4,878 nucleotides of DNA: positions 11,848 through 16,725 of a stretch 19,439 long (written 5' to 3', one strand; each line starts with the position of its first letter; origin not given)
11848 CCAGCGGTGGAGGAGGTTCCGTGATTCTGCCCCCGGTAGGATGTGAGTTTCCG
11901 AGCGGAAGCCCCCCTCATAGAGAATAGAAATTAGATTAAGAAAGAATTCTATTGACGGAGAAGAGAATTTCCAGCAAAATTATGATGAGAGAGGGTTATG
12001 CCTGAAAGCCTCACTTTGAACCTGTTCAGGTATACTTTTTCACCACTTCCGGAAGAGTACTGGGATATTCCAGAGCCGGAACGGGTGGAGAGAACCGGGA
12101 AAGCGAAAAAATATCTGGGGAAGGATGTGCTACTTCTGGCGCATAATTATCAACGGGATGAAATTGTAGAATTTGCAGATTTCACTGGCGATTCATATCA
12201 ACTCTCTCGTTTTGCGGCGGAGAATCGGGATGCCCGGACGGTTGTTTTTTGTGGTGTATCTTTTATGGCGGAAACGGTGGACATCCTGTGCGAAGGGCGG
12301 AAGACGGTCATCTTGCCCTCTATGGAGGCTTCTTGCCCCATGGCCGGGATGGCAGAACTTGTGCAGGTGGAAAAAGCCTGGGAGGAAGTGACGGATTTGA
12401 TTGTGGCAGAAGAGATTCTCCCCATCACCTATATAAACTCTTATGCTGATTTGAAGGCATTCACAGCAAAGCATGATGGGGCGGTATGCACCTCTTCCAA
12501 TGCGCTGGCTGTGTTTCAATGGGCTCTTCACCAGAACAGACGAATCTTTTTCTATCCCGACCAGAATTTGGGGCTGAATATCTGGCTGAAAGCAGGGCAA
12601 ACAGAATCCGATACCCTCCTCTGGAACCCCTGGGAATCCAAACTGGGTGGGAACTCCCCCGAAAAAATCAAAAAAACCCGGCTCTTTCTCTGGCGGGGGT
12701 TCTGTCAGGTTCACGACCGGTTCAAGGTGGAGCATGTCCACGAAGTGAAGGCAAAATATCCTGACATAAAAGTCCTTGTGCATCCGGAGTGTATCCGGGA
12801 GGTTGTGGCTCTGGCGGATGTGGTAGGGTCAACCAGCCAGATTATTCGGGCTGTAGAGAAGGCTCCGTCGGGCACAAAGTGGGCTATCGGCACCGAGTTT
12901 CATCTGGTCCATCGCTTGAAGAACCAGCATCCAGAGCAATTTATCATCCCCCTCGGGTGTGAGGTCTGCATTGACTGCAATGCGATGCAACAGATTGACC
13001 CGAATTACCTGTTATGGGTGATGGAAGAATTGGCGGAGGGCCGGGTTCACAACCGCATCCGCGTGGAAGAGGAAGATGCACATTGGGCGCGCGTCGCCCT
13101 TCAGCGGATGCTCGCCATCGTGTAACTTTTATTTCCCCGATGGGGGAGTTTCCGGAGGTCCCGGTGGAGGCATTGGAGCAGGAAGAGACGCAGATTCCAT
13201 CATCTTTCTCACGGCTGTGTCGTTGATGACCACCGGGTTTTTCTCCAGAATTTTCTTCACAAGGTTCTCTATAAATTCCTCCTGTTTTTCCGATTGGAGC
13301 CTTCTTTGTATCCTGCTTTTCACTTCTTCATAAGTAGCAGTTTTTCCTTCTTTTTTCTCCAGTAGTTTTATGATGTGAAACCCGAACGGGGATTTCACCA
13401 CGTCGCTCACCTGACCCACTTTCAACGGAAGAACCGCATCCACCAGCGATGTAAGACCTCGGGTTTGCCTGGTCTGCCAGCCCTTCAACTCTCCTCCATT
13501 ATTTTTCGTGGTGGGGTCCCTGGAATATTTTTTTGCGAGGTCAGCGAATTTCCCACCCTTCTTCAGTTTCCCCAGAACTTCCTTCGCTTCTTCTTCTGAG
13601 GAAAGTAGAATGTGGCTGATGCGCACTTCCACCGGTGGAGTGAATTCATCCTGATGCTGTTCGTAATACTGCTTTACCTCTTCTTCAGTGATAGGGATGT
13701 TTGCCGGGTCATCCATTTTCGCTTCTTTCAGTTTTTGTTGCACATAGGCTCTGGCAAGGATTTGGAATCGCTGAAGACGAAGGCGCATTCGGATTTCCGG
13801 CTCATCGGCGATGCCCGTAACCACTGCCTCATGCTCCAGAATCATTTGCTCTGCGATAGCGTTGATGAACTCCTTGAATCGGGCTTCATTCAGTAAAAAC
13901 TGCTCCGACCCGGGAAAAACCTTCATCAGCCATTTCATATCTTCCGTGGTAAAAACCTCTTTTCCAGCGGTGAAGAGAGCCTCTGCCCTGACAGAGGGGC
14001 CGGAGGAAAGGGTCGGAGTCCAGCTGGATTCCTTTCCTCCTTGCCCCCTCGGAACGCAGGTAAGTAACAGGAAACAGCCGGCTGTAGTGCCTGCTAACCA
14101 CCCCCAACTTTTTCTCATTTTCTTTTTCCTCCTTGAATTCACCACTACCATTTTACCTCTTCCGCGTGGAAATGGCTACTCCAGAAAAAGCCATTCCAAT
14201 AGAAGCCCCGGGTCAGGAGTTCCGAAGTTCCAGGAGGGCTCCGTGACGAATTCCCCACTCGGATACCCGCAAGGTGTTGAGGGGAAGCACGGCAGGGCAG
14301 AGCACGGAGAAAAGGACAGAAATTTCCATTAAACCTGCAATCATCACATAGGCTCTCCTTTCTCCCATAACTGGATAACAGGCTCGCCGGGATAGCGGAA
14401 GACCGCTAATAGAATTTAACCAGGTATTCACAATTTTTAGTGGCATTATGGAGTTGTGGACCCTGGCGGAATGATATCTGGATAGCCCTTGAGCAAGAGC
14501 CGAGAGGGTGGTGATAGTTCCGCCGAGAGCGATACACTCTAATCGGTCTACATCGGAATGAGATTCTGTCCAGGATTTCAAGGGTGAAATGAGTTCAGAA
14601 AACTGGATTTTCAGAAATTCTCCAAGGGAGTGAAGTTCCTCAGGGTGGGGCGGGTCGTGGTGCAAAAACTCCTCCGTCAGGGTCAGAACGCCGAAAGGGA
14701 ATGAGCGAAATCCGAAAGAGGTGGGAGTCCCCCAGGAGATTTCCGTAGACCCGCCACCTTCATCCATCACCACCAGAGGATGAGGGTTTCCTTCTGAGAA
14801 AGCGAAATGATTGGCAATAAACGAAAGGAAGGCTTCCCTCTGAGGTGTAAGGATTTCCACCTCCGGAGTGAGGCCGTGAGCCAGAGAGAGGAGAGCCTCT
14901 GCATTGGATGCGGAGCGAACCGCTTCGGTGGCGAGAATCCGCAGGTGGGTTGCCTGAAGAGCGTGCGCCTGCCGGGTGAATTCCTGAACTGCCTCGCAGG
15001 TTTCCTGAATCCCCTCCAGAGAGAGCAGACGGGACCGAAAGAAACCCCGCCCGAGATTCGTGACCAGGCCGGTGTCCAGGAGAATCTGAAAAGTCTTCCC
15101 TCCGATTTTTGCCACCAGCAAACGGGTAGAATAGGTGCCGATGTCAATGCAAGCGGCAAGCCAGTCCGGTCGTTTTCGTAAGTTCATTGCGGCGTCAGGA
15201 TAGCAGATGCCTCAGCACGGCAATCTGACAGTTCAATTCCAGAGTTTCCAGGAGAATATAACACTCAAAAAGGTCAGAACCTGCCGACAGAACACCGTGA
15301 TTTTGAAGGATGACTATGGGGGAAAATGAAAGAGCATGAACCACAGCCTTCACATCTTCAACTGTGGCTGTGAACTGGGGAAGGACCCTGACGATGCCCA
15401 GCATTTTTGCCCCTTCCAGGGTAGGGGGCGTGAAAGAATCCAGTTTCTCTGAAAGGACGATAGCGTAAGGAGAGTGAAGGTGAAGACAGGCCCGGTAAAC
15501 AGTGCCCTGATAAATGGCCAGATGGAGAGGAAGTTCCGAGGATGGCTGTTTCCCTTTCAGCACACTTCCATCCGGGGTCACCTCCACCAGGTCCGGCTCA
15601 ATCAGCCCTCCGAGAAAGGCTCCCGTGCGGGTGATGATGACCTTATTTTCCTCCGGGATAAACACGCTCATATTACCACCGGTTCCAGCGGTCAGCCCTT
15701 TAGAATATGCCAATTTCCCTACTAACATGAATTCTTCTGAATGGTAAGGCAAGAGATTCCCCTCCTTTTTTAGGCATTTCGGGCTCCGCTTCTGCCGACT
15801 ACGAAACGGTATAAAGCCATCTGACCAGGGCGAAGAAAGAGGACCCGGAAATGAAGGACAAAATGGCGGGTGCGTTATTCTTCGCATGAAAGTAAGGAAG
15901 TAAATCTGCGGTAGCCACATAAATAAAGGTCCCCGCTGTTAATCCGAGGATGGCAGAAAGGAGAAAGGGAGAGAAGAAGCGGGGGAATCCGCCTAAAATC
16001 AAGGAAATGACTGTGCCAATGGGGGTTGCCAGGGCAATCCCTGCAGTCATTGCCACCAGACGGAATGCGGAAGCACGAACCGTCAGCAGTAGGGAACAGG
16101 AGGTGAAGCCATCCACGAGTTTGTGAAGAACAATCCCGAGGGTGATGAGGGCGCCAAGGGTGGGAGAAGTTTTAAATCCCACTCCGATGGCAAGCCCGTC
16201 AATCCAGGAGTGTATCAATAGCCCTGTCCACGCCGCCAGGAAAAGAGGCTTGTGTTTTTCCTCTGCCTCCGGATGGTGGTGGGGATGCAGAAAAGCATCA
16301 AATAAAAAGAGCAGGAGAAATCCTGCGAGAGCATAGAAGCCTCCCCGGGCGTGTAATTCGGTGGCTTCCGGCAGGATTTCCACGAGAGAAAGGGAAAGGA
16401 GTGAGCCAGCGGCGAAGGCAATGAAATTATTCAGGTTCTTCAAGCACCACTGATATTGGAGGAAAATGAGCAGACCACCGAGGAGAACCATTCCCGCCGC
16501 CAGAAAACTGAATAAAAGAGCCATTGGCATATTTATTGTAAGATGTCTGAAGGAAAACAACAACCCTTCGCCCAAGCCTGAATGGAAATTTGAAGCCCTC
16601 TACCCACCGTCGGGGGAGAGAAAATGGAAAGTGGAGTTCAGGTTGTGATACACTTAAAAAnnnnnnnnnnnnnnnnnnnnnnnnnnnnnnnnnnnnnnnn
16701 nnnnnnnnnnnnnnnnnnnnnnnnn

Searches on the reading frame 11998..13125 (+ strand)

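Call 52: search_protein_families(library=pfam, max_evalue=0.001, proteins=[window:11998-13125:+])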
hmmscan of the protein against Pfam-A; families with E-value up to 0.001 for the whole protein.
window:11998-13125:+ (375 aa): 1 family
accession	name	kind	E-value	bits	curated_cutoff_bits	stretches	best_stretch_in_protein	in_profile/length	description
PF02445.21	NadA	-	2.2e-97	326.2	27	1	39-373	9-295/295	Quinolinate synthetase A protein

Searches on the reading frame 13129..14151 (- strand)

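Call 52: search_protein_families(library=pfam, max_evalue=0.001, proteins=[window:13129-14151:-])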
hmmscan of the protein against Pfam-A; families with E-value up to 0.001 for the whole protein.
window:13129-14151:- (340 aa): 3 families
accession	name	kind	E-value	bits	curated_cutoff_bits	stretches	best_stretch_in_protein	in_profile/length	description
PF13145.12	Rotamase_2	-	5.7e-23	82.4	27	1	154-278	1-120/121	PPIC-type PPIASE domain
PF13616.12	Rotamase_3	-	3e-22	79.8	22.5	1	167-267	11-116/116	PPIC-type PPIASE domain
PF00639.27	Rotamase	-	1.4e-17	64.9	21.7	1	186-263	19-95/97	PPIC-type PPIASE domain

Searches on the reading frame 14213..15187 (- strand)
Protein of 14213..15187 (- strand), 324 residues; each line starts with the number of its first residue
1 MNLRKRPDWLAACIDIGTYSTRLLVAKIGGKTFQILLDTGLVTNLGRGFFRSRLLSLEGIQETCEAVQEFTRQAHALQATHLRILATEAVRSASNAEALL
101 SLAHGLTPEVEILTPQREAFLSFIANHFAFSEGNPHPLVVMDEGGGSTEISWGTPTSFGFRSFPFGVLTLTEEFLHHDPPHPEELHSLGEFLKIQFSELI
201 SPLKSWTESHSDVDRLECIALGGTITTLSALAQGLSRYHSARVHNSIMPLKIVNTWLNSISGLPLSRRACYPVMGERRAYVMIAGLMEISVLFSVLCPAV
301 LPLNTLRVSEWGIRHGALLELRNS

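Call 52: search_protein_families(library=pfam, max_evalue=0.001, proteins=[window:14213-15187:-])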
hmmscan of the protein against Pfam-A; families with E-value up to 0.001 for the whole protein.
window:14213-15187:- (324 aa): 1 family
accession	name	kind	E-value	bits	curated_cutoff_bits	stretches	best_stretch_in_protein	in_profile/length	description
PF02541.22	Ppx-GppA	-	2.8e-37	129.2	27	1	25-321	2-281/285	Ppx/GppA phosphatase family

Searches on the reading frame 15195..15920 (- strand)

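Call 52: search_protein_families(library=pfam, max_evalue=0.001, proteins=[window:15195-15920:-])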
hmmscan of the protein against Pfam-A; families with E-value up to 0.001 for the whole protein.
window:15195-15920:- (241 aa): 1 family
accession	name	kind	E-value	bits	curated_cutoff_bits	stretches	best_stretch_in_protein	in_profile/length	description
PF00596.27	Aldolase_II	-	1.5e-35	123.2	22.2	1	63-235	2-183/183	Class II Aldolase and Adducin N-terminal domain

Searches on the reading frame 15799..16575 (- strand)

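Call 52: search_protein_families(library=pfam, max_evalue=0.001, proteins=[window:15799-16575:-])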
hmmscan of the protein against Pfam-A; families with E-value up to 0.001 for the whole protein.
window:15799-16575:- (258 aa): 1 family
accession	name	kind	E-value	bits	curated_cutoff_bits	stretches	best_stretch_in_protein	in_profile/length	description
PF02535.28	Zip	-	1.3e-23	84.1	35.1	2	105-233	171-299/323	ZIP Zinc transporter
